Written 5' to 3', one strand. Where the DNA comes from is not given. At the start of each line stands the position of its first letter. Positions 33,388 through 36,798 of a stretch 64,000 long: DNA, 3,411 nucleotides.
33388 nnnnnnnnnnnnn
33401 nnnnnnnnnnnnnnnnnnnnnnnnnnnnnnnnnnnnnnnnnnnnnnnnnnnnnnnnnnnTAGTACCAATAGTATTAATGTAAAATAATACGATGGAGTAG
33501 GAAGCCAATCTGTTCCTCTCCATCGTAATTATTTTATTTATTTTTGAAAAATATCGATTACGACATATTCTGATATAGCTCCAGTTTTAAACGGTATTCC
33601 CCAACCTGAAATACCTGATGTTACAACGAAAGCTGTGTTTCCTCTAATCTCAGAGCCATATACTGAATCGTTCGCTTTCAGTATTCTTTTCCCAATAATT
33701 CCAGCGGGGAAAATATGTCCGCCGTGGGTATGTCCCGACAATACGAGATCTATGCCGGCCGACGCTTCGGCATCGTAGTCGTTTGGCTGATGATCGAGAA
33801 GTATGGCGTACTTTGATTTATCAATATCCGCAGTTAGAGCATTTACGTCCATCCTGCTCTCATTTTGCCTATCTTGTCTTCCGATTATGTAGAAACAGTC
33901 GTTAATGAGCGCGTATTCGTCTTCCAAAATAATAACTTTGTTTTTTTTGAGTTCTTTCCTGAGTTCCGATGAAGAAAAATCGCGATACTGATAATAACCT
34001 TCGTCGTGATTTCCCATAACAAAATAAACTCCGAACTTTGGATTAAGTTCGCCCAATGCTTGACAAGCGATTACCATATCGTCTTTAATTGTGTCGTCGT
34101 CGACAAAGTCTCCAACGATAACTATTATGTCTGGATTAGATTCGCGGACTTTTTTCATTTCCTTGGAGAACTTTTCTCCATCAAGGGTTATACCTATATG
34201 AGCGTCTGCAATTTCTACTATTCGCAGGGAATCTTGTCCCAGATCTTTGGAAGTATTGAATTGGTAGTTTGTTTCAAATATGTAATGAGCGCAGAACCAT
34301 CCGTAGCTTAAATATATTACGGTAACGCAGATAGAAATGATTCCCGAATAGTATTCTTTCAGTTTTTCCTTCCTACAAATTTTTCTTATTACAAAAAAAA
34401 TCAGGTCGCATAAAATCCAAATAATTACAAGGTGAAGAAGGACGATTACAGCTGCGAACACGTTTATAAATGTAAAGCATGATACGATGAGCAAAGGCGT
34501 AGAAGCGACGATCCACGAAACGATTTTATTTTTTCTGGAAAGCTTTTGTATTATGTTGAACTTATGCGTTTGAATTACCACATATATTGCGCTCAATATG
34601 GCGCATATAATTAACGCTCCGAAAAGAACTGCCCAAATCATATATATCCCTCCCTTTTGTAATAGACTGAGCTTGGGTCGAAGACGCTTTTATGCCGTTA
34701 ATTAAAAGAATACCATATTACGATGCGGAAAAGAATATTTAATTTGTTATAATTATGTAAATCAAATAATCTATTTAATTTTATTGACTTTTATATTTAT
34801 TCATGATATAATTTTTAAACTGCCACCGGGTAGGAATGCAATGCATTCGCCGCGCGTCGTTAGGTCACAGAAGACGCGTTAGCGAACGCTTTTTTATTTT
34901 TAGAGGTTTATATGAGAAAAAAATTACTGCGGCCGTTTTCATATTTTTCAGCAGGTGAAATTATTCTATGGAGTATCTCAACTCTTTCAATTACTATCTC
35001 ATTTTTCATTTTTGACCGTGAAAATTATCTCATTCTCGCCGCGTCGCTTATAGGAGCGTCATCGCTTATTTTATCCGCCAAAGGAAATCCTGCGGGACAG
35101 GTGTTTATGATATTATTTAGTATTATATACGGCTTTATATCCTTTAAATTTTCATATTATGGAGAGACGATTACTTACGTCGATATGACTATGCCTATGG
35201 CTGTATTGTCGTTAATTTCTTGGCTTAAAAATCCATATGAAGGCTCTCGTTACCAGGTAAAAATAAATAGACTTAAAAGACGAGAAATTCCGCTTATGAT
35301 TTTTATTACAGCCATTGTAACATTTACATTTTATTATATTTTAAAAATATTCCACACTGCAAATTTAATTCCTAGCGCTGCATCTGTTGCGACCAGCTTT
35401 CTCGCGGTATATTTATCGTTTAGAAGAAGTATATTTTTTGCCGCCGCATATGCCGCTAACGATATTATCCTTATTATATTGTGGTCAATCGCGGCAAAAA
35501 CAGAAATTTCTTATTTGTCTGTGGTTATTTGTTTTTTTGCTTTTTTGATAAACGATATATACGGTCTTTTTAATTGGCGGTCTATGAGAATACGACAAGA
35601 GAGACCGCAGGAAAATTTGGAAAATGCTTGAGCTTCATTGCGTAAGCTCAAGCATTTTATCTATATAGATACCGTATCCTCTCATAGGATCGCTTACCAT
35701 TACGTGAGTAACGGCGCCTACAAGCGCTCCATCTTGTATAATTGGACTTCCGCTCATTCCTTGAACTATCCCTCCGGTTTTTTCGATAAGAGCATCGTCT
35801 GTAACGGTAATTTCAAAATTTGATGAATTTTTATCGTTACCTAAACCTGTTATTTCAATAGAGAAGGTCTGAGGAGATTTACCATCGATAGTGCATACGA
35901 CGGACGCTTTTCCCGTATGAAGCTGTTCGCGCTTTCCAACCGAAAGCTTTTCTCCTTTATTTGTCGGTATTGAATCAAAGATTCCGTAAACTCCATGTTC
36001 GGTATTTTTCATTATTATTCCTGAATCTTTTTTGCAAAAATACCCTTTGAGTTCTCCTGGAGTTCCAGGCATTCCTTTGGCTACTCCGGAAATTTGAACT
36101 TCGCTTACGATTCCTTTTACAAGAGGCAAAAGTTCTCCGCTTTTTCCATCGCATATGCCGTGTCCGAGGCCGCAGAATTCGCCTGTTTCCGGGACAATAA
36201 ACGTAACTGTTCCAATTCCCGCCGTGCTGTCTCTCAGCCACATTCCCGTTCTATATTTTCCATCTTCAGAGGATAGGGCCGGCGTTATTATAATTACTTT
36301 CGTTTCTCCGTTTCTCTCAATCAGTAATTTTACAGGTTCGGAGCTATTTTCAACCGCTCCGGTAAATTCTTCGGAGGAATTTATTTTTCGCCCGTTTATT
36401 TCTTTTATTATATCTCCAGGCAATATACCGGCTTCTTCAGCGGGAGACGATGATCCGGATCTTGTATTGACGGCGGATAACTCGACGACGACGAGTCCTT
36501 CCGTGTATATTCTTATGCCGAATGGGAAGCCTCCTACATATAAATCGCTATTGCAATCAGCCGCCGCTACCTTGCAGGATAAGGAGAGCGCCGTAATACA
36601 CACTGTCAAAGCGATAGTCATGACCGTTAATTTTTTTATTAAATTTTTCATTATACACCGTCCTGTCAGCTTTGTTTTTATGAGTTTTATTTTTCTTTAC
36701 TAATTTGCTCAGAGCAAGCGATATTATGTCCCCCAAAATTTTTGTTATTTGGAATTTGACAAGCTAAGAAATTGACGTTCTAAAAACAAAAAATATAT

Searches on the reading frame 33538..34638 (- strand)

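Call 8: search_protein_families(library=pfam, proteins=[window:33538-34638:-], max_evalue=0.001)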
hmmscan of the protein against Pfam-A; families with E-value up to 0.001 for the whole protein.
window:33538-34638:- (366 aa): 3 families
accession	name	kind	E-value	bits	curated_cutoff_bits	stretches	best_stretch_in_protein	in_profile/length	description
PF00149.33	Metallophos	-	2.5e-14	54.6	21.5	1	139-306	2-190/191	Calcineurin-like phosphoesterase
PF12850.12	Metallophos_2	-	1.1e-06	29.1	27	1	139-308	2-120/154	Calcineurin-like phosphoesterase superfamily domain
PF02322.20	Cyt_bd_oxida_II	-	4.7e-05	23.3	35.6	1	3-119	158-257/302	Cytochrome bd terminal oxidase subunit II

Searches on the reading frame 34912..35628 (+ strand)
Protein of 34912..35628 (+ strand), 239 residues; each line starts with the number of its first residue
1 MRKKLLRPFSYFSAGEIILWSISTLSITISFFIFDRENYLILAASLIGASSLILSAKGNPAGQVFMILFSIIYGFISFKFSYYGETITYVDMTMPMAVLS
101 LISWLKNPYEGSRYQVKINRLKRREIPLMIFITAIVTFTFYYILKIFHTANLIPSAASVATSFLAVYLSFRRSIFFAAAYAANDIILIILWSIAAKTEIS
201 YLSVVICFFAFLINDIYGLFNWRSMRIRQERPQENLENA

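Call 8: search_protein_families(library=pfam, proteins=[window:34912-35628:+], max_evalue=0.001)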
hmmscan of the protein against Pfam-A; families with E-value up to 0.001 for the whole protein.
window:34912-35628:+ (239 aa): 1 family
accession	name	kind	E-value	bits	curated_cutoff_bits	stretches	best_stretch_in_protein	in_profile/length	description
PF04973.17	NMN_transporter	-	1.9e-31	109.8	27.3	1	39-223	2-174/175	Nicotinamide mononucleotide transporter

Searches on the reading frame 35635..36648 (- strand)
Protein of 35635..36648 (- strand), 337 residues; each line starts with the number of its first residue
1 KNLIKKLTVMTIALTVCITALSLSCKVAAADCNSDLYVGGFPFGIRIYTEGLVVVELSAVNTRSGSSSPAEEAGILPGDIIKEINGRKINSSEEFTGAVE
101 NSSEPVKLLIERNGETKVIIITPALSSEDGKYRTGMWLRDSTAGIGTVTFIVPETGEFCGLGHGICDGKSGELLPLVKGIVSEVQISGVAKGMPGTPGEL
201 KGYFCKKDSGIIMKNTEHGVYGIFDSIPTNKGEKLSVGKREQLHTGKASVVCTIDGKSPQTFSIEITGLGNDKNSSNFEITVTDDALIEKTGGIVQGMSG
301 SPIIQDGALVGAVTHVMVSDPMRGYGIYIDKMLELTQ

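Call 8: search_protein_families(library=pfam, proteins=[window:35635-36648:-], max_evalue=0.001)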
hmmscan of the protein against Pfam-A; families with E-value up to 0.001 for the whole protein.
window:35635-36648:- (337 aa): 5 families
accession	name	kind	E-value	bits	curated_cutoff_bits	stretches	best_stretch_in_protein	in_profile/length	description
PF05580.18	Peptidase_S55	-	2.4e-72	243.8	25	1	131-333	2-210/210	SpoIVB peptidase S55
PF13180.12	PDZ_2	-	6e-09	36.5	27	1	66-118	21-75/80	PDZ domain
PF17820.7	PDZ_6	-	4.3e-08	33.2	27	1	68-112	9-54/54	PDZ domain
PF00595.29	PDZ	-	0.0001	23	23.2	1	68-111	36-81/81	PDZ domain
PF14685.13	PDZ_Tricorn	-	0.00084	19.7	25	0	63-119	26-86/88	Tricorn protease PDZ domain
